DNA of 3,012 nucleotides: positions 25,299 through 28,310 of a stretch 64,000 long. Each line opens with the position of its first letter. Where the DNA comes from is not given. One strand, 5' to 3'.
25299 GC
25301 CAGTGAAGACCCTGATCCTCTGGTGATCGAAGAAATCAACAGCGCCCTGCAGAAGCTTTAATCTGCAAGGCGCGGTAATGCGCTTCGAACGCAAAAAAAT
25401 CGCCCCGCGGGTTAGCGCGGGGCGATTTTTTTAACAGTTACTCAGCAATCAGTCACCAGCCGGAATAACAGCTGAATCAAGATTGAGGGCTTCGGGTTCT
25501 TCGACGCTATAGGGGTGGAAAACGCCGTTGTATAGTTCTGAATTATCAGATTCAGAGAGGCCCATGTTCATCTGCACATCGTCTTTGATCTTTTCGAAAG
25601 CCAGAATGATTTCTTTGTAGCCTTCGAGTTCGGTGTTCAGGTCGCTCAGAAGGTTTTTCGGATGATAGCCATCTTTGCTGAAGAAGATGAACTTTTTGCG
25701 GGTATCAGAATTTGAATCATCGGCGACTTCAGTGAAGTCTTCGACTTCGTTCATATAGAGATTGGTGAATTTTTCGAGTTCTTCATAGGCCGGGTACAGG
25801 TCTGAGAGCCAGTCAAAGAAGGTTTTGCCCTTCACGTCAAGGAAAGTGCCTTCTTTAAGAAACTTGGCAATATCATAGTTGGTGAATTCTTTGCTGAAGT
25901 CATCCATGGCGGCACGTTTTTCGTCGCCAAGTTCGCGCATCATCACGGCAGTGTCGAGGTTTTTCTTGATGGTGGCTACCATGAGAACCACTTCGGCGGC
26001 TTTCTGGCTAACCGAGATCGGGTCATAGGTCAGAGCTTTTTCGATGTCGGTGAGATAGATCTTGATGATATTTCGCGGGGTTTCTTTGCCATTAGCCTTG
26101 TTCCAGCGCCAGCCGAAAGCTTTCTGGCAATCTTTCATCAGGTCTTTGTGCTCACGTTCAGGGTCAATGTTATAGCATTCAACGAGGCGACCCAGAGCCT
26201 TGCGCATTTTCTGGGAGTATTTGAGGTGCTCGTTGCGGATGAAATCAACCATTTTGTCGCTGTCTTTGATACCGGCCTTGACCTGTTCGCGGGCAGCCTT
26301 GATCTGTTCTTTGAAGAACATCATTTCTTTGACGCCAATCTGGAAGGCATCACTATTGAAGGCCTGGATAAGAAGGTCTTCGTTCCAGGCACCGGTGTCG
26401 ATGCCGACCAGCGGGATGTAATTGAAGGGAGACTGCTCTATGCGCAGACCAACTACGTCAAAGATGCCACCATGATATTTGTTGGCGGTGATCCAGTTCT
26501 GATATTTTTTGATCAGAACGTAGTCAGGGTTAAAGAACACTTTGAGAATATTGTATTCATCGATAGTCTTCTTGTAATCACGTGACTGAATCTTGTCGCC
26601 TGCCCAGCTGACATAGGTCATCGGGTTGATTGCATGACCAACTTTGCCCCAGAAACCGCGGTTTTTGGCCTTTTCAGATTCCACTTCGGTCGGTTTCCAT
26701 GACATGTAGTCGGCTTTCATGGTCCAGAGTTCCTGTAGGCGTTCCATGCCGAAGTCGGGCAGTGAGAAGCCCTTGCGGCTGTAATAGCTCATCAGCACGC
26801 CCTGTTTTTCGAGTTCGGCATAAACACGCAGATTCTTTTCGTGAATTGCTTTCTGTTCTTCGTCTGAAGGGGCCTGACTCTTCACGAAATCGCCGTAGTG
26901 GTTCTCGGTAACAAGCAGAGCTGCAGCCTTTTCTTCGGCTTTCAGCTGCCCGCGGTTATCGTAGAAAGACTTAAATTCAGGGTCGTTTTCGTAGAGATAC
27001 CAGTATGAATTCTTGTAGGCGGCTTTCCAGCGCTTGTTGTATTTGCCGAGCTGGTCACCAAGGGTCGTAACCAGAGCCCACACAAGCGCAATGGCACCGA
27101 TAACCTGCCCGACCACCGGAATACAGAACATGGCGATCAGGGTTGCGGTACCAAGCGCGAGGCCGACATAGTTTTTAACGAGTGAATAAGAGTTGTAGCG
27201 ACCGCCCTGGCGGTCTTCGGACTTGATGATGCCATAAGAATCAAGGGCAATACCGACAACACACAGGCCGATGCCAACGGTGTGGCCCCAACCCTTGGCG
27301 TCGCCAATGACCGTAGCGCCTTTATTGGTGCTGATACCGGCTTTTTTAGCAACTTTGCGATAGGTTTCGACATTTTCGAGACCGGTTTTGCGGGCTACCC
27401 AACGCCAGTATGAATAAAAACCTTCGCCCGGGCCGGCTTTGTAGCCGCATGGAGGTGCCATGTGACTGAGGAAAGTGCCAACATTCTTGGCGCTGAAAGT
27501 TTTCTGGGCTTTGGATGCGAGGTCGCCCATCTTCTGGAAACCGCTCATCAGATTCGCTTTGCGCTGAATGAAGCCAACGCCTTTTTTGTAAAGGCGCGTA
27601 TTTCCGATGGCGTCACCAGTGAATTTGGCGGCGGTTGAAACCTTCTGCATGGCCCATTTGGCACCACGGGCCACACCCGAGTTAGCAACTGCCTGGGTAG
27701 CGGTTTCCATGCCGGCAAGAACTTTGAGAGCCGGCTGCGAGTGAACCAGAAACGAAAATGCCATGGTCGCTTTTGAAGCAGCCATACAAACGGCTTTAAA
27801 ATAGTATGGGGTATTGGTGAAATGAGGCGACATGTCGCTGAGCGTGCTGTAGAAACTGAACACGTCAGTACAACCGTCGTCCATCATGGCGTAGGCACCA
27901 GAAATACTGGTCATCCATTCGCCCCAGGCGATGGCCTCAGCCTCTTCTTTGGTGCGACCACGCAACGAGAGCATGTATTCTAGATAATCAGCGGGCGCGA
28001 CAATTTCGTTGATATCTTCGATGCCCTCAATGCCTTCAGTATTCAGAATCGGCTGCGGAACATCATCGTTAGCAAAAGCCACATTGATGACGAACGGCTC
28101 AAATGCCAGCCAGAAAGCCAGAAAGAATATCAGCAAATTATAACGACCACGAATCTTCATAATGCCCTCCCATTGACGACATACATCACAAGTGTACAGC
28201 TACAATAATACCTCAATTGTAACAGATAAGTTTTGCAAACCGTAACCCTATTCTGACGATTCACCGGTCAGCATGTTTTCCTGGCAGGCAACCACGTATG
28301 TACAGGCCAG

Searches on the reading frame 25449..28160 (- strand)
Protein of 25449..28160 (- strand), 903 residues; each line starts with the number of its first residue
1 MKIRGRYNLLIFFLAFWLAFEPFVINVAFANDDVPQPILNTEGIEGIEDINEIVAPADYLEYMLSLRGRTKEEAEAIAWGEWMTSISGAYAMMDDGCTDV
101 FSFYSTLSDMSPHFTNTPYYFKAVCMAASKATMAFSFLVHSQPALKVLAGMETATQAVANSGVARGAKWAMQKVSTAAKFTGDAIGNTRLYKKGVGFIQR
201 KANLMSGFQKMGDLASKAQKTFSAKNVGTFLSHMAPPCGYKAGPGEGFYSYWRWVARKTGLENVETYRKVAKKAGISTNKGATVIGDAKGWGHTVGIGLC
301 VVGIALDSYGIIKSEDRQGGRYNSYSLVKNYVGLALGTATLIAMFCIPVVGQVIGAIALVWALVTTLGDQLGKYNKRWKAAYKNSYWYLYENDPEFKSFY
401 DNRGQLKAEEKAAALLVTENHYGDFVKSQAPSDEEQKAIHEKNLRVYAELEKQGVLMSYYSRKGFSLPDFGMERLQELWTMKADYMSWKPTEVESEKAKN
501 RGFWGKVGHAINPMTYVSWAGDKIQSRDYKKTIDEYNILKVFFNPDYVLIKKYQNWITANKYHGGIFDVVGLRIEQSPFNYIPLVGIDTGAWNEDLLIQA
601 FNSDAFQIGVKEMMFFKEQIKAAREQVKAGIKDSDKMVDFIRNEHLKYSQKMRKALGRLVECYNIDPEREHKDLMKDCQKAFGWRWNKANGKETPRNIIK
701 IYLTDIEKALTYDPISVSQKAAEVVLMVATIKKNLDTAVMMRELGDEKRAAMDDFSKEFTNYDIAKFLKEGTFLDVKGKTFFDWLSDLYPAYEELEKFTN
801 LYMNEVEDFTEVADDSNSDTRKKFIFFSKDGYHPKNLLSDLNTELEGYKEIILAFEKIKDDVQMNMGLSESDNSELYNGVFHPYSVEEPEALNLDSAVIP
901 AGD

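Call 4: search_protein_families(library=pfam, proteins=[window:25449-28160:-], max_evalue=1)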
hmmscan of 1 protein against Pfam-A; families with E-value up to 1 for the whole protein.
window:25449-28160:- (903 aa): 0 families

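Call 5: search_protein_families(library=ncbifam, proteins=[window:25449-28160:-], max_evalue=1)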
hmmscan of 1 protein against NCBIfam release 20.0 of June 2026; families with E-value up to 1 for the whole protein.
window:25449-28160:- (903 aa): 1 family
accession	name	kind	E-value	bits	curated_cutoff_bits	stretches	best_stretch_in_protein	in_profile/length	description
NF011528.0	PRK14968.1-2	equivalog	0.021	14.3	171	0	531-559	101-129/205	putative methyltransferase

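Call 8: search_protein_families(library=padloc, proteins=[window:25449-28160:-], max_evalue=1)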
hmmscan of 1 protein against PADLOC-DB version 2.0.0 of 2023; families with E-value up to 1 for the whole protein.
window:25449-28160:- (903 aa): 0 families

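Call 9: find_homologous_proteins(query=window:25449-28160:-)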
Query window:25449-28160:- (903 aa): 108 proteins with E <= 0.001 among 8000 candidates.
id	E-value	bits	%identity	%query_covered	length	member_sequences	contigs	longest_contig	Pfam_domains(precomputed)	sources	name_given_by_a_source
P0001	0.0e+0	2050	98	100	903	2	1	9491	-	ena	-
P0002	0.0e+0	1862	88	100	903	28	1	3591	-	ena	-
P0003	0.0e+0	1862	88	100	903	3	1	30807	-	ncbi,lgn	-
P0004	0.0e+0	1797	85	100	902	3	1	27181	-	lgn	-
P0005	0.0e+0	1775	84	100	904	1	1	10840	-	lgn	-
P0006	0.0e+0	1720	80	100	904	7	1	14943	-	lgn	-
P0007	0.0e+0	1582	75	100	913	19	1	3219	-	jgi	-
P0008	0.0e+0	1562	73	100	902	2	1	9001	-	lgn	-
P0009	0.0e+0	1552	74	100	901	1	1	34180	-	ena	-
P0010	0.0e+0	1534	71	100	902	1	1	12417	-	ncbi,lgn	-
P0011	0.0e+0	1530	73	100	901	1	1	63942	-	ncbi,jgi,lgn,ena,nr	ncbi:MAG: hypothetical protein KKB51_19450 [Candidatus Riflebacteria bacterium]|nr:hypothetical prot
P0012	0.0e+0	1503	69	100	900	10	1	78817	-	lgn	-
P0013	0.0e+0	1500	70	100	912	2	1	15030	-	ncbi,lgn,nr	ncbi:MAG: hypothetical protein PWR01_3341 [Clostridiales bacterium]|nr:hypothetical protein [Clostri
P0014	0.0e+0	1495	70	100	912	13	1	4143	-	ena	-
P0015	0.0e+0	1478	71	97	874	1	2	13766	-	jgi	jgi:hypothetical protein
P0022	0.0e+0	1382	65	100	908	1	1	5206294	-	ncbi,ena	-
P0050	3.0e-240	818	45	100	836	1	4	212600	-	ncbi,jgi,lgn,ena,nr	ncbi:MAG TPA: hypothetical protein PLU72_03565 [Candidatus Ozemobacteraceae bacterium]|nr:hypothetic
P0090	4.8e-189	649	38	96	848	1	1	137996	-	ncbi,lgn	ncbi:MAG: hypothetical protein WA705_01530 [Candidatus Ozemobacteraceae bacterium]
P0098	2.3e-179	617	37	99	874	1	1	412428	-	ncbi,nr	ncbi:MAG: hypothetical protein HQM10_08365 [Candidatus Riflebacteria bacterium]|nr:hypothetical prot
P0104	5.3e-159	549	35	97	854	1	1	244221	-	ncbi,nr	ncbi:MAG: hypothetical protein HQM08_04240 [Candidatus Riflebacteria bacterium]|nr:hypothetical prot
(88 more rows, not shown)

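Call 15: search_solved_structures(query=A1, max_evalue=10)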
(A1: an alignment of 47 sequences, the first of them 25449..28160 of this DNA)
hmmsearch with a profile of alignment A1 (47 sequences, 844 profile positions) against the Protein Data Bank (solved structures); distinct sequences matched with E-value up to 10: 14.
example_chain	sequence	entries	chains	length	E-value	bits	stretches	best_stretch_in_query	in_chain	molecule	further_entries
9cfs_A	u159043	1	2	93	0.2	12.9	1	549-620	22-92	Long regulatory protein rop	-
7tbo_A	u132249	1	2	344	0.64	11.2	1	543-618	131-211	D12 LOV2-DARPin fusion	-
9ijj_Q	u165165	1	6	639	0.75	10.9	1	720-793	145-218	Sperm-associated antigen 16 protein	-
9gkr_A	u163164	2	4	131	0.78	10.9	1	356-396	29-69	Transcriptional regulator, PadR-like family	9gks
4zry_B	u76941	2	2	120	0.86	10.7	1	543-629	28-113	Keratin, type II cytoskeletal 1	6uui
9dt9_A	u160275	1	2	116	0.89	10.7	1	765-818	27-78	231_C2_TrkA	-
8qdh_A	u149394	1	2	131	0.9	10.7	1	356-396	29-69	Transcriptional regulator, PadR-like family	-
8igl_A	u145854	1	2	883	1.2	10.3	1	657-731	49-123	CP2475L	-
2f51_A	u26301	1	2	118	1.5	9.9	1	719-791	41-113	thioredoxin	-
6h9l_A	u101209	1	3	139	1.8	9.7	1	551-612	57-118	Uncharacterized protein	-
4ltb_A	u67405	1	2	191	2.4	9.3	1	546-645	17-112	Tripartite motif-containing 25 variant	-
5nt1_A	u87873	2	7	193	2.5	9.2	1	546-645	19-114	E3 ubiquitin/ISG15 ligase TRIM25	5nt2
8ek4_A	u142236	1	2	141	3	8.9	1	549-643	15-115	Ice-binding protein TIP-99a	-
4cfg_A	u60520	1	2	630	6.6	7.8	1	546-645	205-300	E3 UBIQUITIN/ISG15 LIGASE TRIM25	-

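Call 16: find_encoding_contigs(protein=P0011, flank=8000, max_places=2)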
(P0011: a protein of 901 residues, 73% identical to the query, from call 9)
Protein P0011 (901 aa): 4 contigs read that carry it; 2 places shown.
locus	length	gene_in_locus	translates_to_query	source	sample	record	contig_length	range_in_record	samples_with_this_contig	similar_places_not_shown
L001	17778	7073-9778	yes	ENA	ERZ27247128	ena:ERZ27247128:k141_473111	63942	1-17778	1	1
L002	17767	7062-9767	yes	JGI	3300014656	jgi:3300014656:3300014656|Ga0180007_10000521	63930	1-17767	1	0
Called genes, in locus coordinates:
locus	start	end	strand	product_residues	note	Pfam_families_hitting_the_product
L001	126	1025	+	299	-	PF00146:NADHdh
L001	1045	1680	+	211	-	PF00420:Oxidored_q2 (weak)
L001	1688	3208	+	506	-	PF00361:Proton_antipo_M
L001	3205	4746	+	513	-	PF00329:Complex1_30kDa (weak), PF00346:Complex1_49kDa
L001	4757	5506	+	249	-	PF14697:Fer4_21 (faint), PF12797:Fer4_2 (faint), PF12837:Fer4_6 (faint), PF13237:Fer4_10, PF12838:Fer4_7 (weak), PF13187:Fer4_9 (weak), PF00037:Fer4, PF01058:Oxidored_q6, +1 more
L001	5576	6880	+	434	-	PF00375:SDF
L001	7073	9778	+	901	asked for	-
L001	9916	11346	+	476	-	-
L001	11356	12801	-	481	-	-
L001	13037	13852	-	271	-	-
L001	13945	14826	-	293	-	-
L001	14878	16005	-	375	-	-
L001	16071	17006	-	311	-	-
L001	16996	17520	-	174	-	PF04542:Sigma70_r2, PF08281:Sigma70_r4_2, PF04545:Sigma70_r4 (weak)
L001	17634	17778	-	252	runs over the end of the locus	-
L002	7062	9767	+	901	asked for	-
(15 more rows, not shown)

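Call 17: find_encoding_contigs(protein=P0022, flank=8000, max_places=2)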
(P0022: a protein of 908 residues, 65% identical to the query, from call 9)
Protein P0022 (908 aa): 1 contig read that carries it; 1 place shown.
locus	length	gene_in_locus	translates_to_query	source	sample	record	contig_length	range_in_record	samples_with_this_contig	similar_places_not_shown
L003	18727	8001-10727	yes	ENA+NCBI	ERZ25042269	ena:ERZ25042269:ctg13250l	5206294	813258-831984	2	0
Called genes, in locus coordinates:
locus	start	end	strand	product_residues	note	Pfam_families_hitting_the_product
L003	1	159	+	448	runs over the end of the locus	PF02812:ELFV_dehydrog_N, PF00208:ELFV_dehydrog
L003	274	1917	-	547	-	PF03023:MurJ, PF01554:MatE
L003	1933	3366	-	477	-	PF00520:Ion_trans, PF02254:TrkA_N, PF22614:Slo-like_RCK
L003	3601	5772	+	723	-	-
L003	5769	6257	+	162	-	-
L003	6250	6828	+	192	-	-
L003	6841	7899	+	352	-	PF20308:TPR-S (faint), PF00515:TPR_1 (faint), PF07719:TPR_2 (faint), PF13174:TPR_6 (faint), PF13176:TPR_7 (faint), PF13181:TPR_8 (faint), PF23914:TPR_CcmH_CycH, PF25068:ARM_TT21_4th, +6 more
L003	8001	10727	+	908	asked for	-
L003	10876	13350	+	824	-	-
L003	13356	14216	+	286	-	-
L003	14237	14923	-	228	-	-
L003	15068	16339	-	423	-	PF25060:ARM_TT21_2nd (faint), PF13176:TPR_7 (faint), PF13424:TPR_12 (faint), PF00515:TPR_1 (weak), PF07719:TPR_2 (weak), PF13181:TPR_8 (weak), PF13414:TPR_11, PF13646:HEAT_2 (weak), +5 more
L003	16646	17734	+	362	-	PF02743:dCache_1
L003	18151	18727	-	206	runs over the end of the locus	-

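Call 18: find_encoding_contigs(protein=P0050, flank=8000, max_places=2)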
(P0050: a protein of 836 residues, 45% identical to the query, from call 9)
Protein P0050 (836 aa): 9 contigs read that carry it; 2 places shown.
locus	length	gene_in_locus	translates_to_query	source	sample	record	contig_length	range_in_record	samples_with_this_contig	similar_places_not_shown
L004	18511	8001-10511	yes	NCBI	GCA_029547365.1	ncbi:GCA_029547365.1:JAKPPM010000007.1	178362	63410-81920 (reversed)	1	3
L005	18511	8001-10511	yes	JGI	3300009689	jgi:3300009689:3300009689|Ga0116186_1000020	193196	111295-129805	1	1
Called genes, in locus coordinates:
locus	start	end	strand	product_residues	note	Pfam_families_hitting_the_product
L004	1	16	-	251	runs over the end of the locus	PF25948:DUF7986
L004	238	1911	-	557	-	PF03023:MurJ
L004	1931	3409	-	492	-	PF00520:Ion_trans, PF22614:Slo-like_RCK, PF02254:TrkA_N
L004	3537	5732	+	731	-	-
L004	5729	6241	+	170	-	-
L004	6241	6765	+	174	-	-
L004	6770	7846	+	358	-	PF07719:TPR_2 (faint), PF13174:TPR_6 (faint), PF13424:TPR_12 (faint), PF13428:TPR_14 (faint), PF13432:TPR_16 (weak), PF14559:TPR_19 (weak)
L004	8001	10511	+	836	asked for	-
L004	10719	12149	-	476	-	PF17874:TPR_MalT (weak), PF02259:FAT (faint), PF00515:TPR_1 (faint), PF07719:TPR_2 (faint), PF13414:TPR_11, PF14559:TPR_19 (weak), PF14559:TPR_19 (weak), PF13646:HEAT_2, +6 more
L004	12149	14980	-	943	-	PF01315:Ald_Xan_dh_C, PF02738:MoCoBD_1, PF20256:MoCoBD_2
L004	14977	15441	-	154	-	PF00111:Fer2, PF13085:Fer2_3 (weak), PF01799:Fer2_2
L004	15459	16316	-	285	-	PF00941:FAD_binding_5, PF03450:CO_deh_flav_C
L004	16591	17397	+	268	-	PF00941:FAD_binding_5, PF03450:CO_deh_flav_C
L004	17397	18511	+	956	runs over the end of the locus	PF00111:Fer2 (weak), PF01799:Fer2_2, PF01315:Ald_Xan_dh_C, PF02738:MoCoBD_1, PF20256:MoCoBD_2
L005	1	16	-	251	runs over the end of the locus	PF25948:DUF7986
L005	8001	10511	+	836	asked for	-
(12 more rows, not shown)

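Call 23: find_encoding_contigs(protein=P0098, flank=10000, max_places=1)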
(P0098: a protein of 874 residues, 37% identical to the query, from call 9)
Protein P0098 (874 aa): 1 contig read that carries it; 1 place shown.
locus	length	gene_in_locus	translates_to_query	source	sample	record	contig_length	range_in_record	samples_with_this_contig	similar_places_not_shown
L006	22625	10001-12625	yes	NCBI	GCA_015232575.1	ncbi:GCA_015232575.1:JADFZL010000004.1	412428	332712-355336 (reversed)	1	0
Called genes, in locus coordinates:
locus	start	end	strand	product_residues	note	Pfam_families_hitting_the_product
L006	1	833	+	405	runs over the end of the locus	PF00909:Ammonium_transp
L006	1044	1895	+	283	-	PF14527:LAGLIDADG_WhiA, PF02650:HTH_WhiA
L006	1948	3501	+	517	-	PF03796:DnaB_C, PF06745:ATPase (faint), PF25199:nSTAND_NTPase5 (weak)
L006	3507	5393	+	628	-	PF00515:TPR_1 (faint), PF07719:TPR_2 (faint), PF13414:TPR_11 (weak), PF13432:TPR_16, PF14559:TPR_19 (weak), PF13424:TPR_12 (weak), PF13414:TPR_11 (weak), PF14559:TPR_19, +18 more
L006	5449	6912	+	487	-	PF01347:TPR_Vitellogenin (faint), PF02985:HEAT (faint), PF13646:HEAT_2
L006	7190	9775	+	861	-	-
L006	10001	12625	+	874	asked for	-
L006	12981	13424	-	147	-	-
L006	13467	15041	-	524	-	PF08486:SpoIID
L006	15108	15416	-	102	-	PF01479:S4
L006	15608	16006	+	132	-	-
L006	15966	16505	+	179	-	-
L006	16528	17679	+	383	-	-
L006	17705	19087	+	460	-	-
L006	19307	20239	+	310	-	PF01584:CheW, PF00072:Response_reg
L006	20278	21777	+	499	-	-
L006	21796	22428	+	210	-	PF13522:GATase_6 (faint), PF13537:GATase_7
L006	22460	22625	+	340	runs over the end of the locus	PF00294:PfkB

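Call 24: find_encoding_contigs(protein=P0104, flank=10000, max_places=1)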
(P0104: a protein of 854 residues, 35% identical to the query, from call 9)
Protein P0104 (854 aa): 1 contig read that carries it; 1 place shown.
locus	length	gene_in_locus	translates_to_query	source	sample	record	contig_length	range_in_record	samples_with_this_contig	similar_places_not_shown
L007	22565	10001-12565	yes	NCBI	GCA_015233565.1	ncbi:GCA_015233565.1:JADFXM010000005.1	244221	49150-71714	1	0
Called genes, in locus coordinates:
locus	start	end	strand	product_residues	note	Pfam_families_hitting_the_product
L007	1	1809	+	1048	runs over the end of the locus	PF07228:SpoIIE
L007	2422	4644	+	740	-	-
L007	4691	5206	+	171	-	-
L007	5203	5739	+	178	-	-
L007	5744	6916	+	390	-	PF12895:ANAPC3 (faint), PF07719:TPR_2 (faint), PF13174:TPR_6 (faint), PF13176:TPR_7 (faint), PF25068:ARM_TT21_4th, PF14559:TPR_19 (weak), PF13432:TPR_16 (weak), PF14559:TPR_19 (weak), +6 more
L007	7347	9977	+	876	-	-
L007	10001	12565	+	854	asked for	-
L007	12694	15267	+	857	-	-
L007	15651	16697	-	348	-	-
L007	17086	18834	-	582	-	PF00515:TPR_1 (faint), PF07719:TPR_2 (faint), PF13429:TPR_15 (faint), PF14559:TPR_19 (faint), PF13431:TPR_17 (faint), PF01841:Transglut_core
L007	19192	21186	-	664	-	-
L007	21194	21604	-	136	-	-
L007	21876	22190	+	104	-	PF13510:Fer2_4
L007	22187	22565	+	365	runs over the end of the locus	PF00070:Pyr_redox (faint), PF00890:FAD_binding_2 (weak), PF03486:HI0933_like (faint), PF07992:Pyr_redox_2, PF12831:FAD_oxidored, PF13450:NAD_binding_8 (weak), PF13738:Pyr_redox_3 (faint)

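Call 25: find_encoding_contigs(protein=P0090, flank=10000, max_places=1)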
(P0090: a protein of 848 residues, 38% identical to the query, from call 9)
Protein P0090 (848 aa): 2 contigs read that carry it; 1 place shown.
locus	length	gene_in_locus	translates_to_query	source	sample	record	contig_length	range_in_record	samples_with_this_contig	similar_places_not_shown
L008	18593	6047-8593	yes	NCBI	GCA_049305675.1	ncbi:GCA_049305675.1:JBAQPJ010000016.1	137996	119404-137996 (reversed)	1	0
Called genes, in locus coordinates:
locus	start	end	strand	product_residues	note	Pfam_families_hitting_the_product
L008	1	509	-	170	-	PF00795:CN_hydrolase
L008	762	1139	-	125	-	PF00072:Response_reg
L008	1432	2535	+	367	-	PF00641:Zn_ribbon_RanBP (faint)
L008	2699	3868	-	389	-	PF13421:Band_7_1, PF01145:Band_7 (weak), PF17032:Zn_ribbon_15 (faint), PF13248:Zn_ribbon_3 (faint), PF12773:DZR, PF13240:Zn_Ribbon_1 (weak)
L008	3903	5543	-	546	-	PF07690:MFS_1, PF00854:PTR2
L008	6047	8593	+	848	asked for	-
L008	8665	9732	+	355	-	-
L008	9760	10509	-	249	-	PF00005:ABC_tran, PF13304:AAA_21 (faint)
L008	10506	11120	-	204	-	PF02361:CbiQ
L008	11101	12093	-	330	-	PF01891:CbiM, PF13190:PDGLE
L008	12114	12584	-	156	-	PF08753:NikR_C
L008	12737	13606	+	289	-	PF00583:Acetyltransf_1, PF08445:FR47 (weak)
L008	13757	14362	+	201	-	PF00583:Acetyltransf_1, PF13508:Acetyltransf_7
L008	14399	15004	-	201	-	-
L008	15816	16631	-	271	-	-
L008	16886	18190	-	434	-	PF12801:Fer4_5, PF00037:Fer4 (faint), PF12797:Fer4_2 (faint), PF13237:Fer4_10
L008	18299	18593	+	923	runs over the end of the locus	PF07719:TPR_2 (faint), PF13424:TPR_12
